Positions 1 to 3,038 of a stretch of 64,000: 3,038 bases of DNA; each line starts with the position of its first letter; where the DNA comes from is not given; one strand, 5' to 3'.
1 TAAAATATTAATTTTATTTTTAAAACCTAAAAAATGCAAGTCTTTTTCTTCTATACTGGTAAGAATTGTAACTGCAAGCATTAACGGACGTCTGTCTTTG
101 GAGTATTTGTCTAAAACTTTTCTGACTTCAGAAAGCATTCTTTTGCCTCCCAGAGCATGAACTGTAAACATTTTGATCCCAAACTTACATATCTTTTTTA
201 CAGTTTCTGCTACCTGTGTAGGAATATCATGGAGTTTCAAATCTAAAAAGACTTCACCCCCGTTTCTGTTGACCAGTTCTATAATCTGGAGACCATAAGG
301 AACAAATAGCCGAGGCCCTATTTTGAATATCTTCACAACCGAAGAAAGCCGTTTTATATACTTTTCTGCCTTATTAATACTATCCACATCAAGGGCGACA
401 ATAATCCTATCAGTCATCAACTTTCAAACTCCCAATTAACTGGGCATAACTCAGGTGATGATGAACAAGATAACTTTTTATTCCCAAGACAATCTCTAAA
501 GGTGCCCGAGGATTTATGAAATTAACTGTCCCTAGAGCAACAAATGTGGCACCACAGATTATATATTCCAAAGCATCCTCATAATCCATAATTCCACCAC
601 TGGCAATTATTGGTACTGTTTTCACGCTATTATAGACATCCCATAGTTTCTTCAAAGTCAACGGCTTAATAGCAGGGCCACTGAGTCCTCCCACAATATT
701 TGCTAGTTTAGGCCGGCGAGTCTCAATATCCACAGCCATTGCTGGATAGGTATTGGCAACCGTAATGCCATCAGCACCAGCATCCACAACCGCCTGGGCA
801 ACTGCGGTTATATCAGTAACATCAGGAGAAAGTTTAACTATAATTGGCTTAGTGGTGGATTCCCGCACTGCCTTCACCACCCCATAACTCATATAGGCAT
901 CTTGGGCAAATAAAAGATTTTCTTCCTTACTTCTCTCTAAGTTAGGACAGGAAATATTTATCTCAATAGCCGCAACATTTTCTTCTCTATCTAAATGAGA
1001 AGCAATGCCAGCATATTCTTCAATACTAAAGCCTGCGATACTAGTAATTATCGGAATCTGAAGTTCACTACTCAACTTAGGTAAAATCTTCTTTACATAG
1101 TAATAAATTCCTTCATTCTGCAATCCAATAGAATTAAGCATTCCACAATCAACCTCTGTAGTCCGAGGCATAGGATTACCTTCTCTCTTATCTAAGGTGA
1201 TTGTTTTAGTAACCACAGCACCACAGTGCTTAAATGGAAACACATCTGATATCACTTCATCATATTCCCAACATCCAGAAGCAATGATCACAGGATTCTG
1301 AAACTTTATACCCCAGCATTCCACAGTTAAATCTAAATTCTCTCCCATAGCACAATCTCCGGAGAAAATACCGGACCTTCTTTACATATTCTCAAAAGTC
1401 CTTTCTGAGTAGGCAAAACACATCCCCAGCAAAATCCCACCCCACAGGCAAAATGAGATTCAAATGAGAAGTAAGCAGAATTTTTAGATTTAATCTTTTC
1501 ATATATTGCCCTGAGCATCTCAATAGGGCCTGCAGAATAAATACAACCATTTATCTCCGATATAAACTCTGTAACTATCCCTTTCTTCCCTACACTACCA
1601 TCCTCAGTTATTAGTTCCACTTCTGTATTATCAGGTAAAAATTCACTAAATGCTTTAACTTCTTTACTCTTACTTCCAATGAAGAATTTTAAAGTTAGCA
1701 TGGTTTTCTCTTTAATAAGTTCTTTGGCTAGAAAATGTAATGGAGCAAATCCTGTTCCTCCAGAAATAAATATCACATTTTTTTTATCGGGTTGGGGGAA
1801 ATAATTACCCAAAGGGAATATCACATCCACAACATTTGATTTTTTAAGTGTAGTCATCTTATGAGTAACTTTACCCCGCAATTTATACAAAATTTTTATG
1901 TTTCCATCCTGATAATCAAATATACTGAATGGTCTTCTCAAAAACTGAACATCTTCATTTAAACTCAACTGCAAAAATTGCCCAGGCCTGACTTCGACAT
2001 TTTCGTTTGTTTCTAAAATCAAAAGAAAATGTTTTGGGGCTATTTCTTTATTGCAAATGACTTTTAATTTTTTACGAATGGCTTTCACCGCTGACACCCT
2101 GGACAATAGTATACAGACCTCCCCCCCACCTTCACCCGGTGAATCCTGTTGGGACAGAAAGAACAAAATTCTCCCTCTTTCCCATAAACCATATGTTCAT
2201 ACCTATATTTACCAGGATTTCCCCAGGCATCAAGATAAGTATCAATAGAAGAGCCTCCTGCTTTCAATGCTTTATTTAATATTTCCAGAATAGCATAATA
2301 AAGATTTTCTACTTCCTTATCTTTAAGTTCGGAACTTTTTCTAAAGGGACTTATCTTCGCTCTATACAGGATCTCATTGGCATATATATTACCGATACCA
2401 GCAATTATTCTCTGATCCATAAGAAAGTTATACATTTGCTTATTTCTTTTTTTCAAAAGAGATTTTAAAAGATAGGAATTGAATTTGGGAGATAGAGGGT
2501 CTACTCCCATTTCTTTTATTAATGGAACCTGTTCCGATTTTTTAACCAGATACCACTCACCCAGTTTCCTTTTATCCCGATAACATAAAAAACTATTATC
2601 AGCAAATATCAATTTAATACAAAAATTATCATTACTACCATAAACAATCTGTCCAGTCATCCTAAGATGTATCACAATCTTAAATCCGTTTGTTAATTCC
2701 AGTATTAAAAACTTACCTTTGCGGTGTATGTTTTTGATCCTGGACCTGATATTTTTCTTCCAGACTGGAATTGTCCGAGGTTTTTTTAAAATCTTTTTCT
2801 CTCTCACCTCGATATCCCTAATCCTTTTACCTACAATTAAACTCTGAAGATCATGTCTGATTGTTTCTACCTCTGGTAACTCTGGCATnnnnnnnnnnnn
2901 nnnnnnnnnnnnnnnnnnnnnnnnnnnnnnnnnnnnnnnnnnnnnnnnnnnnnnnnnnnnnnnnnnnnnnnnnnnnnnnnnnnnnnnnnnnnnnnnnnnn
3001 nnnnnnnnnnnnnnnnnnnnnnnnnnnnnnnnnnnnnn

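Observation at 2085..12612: PyrR-controlled pyrimidine operon carries an embedded nuclease module (EndoQ-like PHP nuclease + Mut7-C PIN-like RNase + exported LolA-fold protein) and mutM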

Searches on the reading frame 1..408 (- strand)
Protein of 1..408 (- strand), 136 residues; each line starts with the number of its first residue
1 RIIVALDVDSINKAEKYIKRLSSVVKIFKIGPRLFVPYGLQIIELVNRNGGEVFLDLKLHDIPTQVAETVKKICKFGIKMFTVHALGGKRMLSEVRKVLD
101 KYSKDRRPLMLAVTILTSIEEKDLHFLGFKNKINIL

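Call 7: search_protein_families(library=ncbifam, proteins=[window:1-408:-])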
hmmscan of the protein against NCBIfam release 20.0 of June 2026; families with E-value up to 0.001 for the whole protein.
window:1-408:- (136 aa): 4 families
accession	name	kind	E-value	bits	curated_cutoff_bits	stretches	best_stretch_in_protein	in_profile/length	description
NF001273.0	PRK00230.1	equivalog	1.2e-38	132.8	193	1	1-133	6-135/233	orotidine-5'-phosphate decarboxylase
TIGR01740.1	pyrF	equivalog_domain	1.9e-25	89.9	92.3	1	2-122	1-118/216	orotidine-5'-phosphate decarboxylase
NF010386.0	PRK13813.1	equivalog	2.2e-21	76.4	208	1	1-105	6-109/216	orotidine 5'-phosphate decarboxylase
TIGR03128.2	RuMP_HxlA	equivalog_domain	0.00047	19.9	200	1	4-104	3-102/205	3-hexulose-6-phosphate synthase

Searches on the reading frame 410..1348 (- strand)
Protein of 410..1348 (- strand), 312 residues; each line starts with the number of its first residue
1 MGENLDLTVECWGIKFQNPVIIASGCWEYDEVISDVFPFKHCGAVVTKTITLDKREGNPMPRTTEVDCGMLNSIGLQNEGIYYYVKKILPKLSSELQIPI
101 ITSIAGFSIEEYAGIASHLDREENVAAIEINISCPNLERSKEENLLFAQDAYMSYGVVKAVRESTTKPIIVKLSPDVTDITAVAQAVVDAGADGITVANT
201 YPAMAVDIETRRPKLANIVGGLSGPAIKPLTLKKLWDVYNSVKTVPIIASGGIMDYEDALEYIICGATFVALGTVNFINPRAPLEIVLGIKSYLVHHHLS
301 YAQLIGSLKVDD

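Call 3: search_protein_families(library=pfam, proteins=[window:410-1348:-])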
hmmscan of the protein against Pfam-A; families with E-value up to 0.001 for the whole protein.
window:410-1348:- (312 aa): 4 families
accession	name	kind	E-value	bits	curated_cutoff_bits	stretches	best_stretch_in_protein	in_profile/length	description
PF01180.27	DHO_dh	-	9.2e-77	258.5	27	1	7-293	2-290/291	Dihydroorotate dehydrogenase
PF01070.24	FMN_dh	-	1.2e-06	28.3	24.9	0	230-273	258-302/350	FMN-dependent dehydrogenase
PF03060.21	NMO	-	6e-05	23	28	1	220-274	168-223/331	Nitronate monooxygenase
PF01207.24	Dus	-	0.00013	21.6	20.4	0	108-261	64-201/311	Dihydrouridine synthase (Dus)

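Call 4: search_protein_families(library=ncbifam, proteins=[window:410-1348:-])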
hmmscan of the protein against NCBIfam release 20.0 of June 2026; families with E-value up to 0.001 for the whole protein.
window:410-1348:- (312 aa): 18 families
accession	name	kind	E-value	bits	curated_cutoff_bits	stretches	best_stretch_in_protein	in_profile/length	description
NF005574.0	PRK07259.1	equivalog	4.9e-102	340.9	269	1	5-305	3-299/304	dihydroorotate dehydrogenase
TIGR01037.2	pyrD_sub1_fam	subfamily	3e-92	308.9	270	1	7-306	1-297/300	dihydroorotate dehydrogenase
NF041011.1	dihydoor_dh_Arch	equivalog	1.2e-62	211.6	330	1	11-307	3-286/289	dihydroorotate dehydrogenase PyrD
NF002702.0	PRK02506.1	equivalog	1.5e-42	145.8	301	1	6-275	3-274/313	dihydroorotate oxidase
NF006183.0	PRK08318.1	equivalog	3.3e-33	115.1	335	1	6-275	3-284/422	NAD-dependent dihydropyrimidine dehydrogenase subunit PreA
NF003652.0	PRK05286.2-5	equivalog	1.4e-30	106.7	267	1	6-272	50-321/353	quinone-dependent dihydroorotate dehydrogenase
NF003645.0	PRK05286.1-2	equivalog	4e-27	95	366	1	6-274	45-318/359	quinone-dependent dihydroorotate dehydrogenase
TIGR01036.1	pyrD_sub2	equivalog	5.4e-25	87.9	200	1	6-294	45-339/356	dihydroorotate dehydrogenase (quinone)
NF003651.0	PRK05286.2-4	equivalog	1.1e-24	86.8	448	1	7-274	62-339/377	quinone-dependent dihydroorotate dehydrogenase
NF005741.0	PRK07565.1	subfamily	2.7e-24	85.9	303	1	6-310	3-308/335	dihydroorotate dehydrogenase-like protein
NF003650.0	PRK05286.2-3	equivalog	1.2e-23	83.7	477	1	6-306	72-386/393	quinone-dependent dihydroorotate dehydrogenase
NF003648.0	PRK05286.2-1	equivalog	1.9e-22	79.6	433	1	6-278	50-322/360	quinone-dependent dihydroorotate dehydrogenase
NF003649.0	PRK05286.2-2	equivalog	7.8e-21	74.4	505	1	5-273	48-312/351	quinone-dependent dihydroorotate dehydrogenase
NF003646.0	PRK05286.1-4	equivalog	2.6e-20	72.5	457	1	7-272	45-317/341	quinone-dependent dihydroorotate dehydrogenase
NF003644.0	PRK05286.1-1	equivalog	9e-20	71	418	1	8-272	46-317/336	quinone-dependent dihydroorotate dehydrogenase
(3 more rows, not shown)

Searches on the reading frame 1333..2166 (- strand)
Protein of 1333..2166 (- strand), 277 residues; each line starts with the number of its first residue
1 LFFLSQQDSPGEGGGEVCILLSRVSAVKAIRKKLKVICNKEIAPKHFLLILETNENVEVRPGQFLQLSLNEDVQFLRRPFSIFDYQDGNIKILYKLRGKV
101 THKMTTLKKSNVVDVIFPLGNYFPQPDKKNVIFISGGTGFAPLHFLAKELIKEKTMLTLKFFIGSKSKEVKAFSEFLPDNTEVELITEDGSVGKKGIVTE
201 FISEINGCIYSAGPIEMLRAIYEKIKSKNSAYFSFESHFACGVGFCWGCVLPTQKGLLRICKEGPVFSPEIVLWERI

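Call 3: search_protein_families(library=pfam, proteins=[window:1333-2166:-])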
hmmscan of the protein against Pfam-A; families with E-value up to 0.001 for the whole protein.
window:1333-2166:- (277 aa): 1 family
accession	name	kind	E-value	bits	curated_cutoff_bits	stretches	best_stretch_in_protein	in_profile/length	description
PF10418.14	DHODB_Fe-S_bind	-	5.5e-12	45.6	23.9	1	236-270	1-38/41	Iron-sulfur cluster binding domain of dihydroorotate dehydrogenase B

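Call 4: search_protein_families(library=ncbifam, proteins=[window:1333-2166:-])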
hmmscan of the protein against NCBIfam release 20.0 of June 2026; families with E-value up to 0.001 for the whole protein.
window:1333-2166:- (277 aa): 22 families
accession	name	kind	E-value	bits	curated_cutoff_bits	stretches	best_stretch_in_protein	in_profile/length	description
NF000798.0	PRK00054.1-3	equivalog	3.2e-49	167.8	219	1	32-272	6-242/244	dihydroorotate dehydrogenase electron transfer subunit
NF000797.0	PRK00054.1-2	equivalog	7.4e-43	146.7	270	1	28-268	11-261/267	dihydroorotate dehydrogenase electron transfer subunit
NF000799.0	PRK00054.1-4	equivalog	4.5e-42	143.9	314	1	31-270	4-254/258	dihydroorotate dehydrogenase electron transfer subunit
NF000796.0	PRK00054.1-1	equivalog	3.8e-35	121.3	224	1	53-270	23-233/254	dihydroorotate dehydrogenase electron transfer subunit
NF009414.0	PRK12778.1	equivalog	9.7e-26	90.2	1103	1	35-275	3-251/752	bifunctional dihydroorotate dehydrogenase B NAD binding subunit/NADPH-dependent glutamate synthase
NF004862.0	PRK06222.1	subfamily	1.4e-25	90.3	220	1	35-276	3-252/281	sulfide/dihydroorotate dehydrogenase-like FAD/NAD-binding protein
NF006220.0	PRK08345.1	subfamily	1.1e-19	70.8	395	2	36-173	15-159/294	cytochrome-c3 hydrogenase subunit gamma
TIGR02911.1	sulfite_red_B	equivalog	1.2e-16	60.6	288.6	1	55-268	27-252/261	anaerobic sulfite reductase subunit AsrB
NF040830.1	sulfhyd_ShyC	equivalog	1.1e-15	57.6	600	2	50-173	30-153/288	NAD(P)-dependent hydrogenase/sulfhydrogenase 2 subunit gamma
NF004470.0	PRK05802.1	equivalog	9.4e-15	54.4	313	1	31-263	63-316/330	sulfide/dihydroorotate dehydrogenase-like FAD/NAD-binding protein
NF040835.1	sulfhyd_HydG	equivalog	1.1e-13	51.2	650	1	45-268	33-280/292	NADPH-dependent hydrogenase/sulfhydrogenase 1 subunit gamma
NF009413.0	PRK12775.1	equivalog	1.4e-13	49.6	1895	1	58-269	27-245/1006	putative trifunctional 2-polyprenylphenol hydroxylase/glutamate synthase subunit beta/ferritin domain-containing protein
NF009805.0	PRK13289.1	equivalog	1.9e-11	43.5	432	1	56-177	182-310/399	NO-inducible flavohemoprotein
NF005963.0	PRK08051.1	equivalog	3.2e-11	43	230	1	36-229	8-218/233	NAD(P)H-flavin reductase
NF040810.1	BenC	equivalog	6.1e-10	38.8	430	1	45-235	118-325/333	benzoate 1,2-dioxygenase electron transfer component BenC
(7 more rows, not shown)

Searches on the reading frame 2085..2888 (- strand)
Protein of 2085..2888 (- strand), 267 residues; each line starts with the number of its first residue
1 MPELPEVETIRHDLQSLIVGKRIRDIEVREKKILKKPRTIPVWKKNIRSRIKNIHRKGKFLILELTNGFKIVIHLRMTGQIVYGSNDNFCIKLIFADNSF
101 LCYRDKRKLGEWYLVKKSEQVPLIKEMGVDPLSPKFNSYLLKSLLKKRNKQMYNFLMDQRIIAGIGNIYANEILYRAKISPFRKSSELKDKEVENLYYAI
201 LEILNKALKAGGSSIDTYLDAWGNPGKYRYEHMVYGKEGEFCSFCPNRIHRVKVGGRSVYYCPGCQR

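Call 3: search_protein_families(library=pfam, proteins=[window:2085-2888:-])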
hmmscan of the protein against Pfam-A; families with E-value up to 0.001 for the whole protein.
window:2085-2888:- (267 aa): 4 families
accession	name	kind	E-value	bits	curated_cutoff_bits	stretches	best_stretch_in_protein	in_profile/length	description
PF06831.19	H2TH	-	1.5e-27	95.8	34.7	1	127-217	1-91/93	Formamidopyrimidine-DNA glycosylase H2TH domain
PF01149.29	Fapy_DNA_glyco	-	1.8e-25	90.3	25.5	1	1-112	1-117/117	Formamidopyrimidine-DNA glycosylase N-terminal domain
PF05833.16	NFACT_N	-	1.2e-05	24.8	31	1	136-208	173-244/456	NFACT N-terminal and middle domains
PF06827.20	zf-FPG_IleRS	-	0.00073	19.8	21.3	0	239-266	1-28/30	Zinc finger found in FPG and IleRS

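Call 4: search_protein_families(library=ncbifam, proteins=[window:2085-2888:-])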
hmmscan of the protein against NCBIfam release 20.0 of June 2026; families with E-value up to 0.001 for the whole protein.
window:2085-2888:- (267 aa): 8 families
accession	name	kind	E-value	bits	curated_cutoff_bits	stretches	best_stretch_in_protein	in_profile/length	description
TIGR00577.1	fpg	equivalog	2.5e-81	273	203.3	1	1-266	1-276/276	DNA-formamidopyrimidine glycosylase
NF002211.1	PRK01103.1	equivalog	1.6e-78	264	212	1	1-267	1-274/274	bifunctional DNA-formamidopyrimidine glycosylase/DNA-(apurinic or apyrimidinic site) lyase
NF010551.0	PRK13945.1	equivalog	1e-66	225.2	348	1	1-267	1-282/282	DNA-formamidopyrimidine glycosylase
NF011386.0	PRK14811.1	equivalog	3.3e-61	206.9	414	1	1-267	1-263/269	DNA-formamidopyrimidine glycosylase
NF011385.0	PRK14810.1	equivalog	9.8e-58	195.8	423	1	1-267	1-272/272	DNA-formamidopyrimidine glycosylase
NF007763.0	PRK10445.1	equivalog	1.4e-30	106.6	252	1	1-267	1-263/263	endonuclease VIII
NF040775.1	endonuc_Nei2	equivalog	5.6e-19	68.6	400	1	49-267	41-252/252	endonuclease VIII Nei2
NF041120.1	RqcH_arch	equivalog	0.00025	20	400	1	163-215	185-233/645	ribosome rescue protein RqcH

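Call 58: search_protein_families(library=padloc, max_evalue=0.001, proteins=[window:2085-2888:-])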
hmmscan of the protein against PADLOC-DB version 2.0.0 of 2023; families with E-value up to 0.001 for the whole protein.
window:2085-2888:- (267 aa): 0 families

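Call 68: search_solved_structures(query=window:2085-2888:-, max_evalue=1e-20, show_alignments=1)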
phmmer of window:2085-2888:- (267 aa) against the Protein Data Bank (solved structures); distinct sequences matched with E-value up to 1e-20: 30.
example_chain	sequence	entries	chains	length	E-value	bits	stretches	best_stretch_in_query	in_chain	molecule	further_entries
1tdz_A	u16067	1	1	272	1.4e-55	192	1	1-267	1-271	formamidopyrimidine-DNA glycosylase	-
4pcz_A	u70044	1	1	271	7.2e-55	189.7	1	2-267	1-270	Formamidopyrimidine-DNA glycosylase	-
1pji_A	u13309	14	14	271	7.3e-55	189.6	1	2-267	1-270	Formamidopyrimidine-DNA glycosylase | DNA glycosylase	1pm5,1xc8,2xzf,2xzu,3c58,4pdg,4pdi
4cis_A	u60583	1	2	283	7.9e-55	189.5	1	1-267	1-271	FORMAMIDOPYRIMIDIN DNA GLYCOSYLASE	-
1kfv_A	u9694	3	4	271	4.3e-54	187.1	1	3-267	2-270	Formamido-pyrimidine DNA glycosylase | Formamidopyrimidine-DNA glycosylase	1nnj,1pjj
6fl1_A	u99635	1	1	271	4.9e-54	186.9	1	2-267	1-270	Formamidopyrimidine-DNA glycosylase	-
6rnr_A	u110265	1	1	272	6.9e-54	186.5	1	2-267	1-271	Formamidopyrimidine-DNA glycosylase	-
6h0s_A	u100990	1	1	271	8.8e-54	186.1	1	2-267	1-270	Formamidopyrimidine-DNA glycosylase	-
1l1t_A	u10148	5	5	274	3e-52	181.1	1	1-267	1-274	MutM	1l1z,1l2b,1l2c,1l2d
4pd2_A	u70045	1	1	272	3.5e-52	180.9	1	2-267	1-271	Formamidopyrimidine-DNA glycosylase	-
1r2y_A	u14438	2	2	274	7.8e-52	179.7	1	1-267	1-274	MutM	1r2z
2f5n_A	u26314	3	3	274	3.9e-51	177.4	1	1-267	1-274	formamidopyrimidine-DNA glycosidase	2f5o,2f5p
2f5q_A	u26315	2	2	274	1e-50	176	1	1-267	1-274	formamidopyrimidine-DNA glycosidase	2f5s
3sar_A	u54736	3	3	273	2.1e-50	175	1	2-267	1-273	Formamidopyrimidine-DNA glycosylase | DNA GLYCOSYLASE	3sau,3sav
4g4q_A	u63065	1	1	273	2.9e-50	174.6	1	2-267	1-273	Formamidopyrimidine-DNA glycosylase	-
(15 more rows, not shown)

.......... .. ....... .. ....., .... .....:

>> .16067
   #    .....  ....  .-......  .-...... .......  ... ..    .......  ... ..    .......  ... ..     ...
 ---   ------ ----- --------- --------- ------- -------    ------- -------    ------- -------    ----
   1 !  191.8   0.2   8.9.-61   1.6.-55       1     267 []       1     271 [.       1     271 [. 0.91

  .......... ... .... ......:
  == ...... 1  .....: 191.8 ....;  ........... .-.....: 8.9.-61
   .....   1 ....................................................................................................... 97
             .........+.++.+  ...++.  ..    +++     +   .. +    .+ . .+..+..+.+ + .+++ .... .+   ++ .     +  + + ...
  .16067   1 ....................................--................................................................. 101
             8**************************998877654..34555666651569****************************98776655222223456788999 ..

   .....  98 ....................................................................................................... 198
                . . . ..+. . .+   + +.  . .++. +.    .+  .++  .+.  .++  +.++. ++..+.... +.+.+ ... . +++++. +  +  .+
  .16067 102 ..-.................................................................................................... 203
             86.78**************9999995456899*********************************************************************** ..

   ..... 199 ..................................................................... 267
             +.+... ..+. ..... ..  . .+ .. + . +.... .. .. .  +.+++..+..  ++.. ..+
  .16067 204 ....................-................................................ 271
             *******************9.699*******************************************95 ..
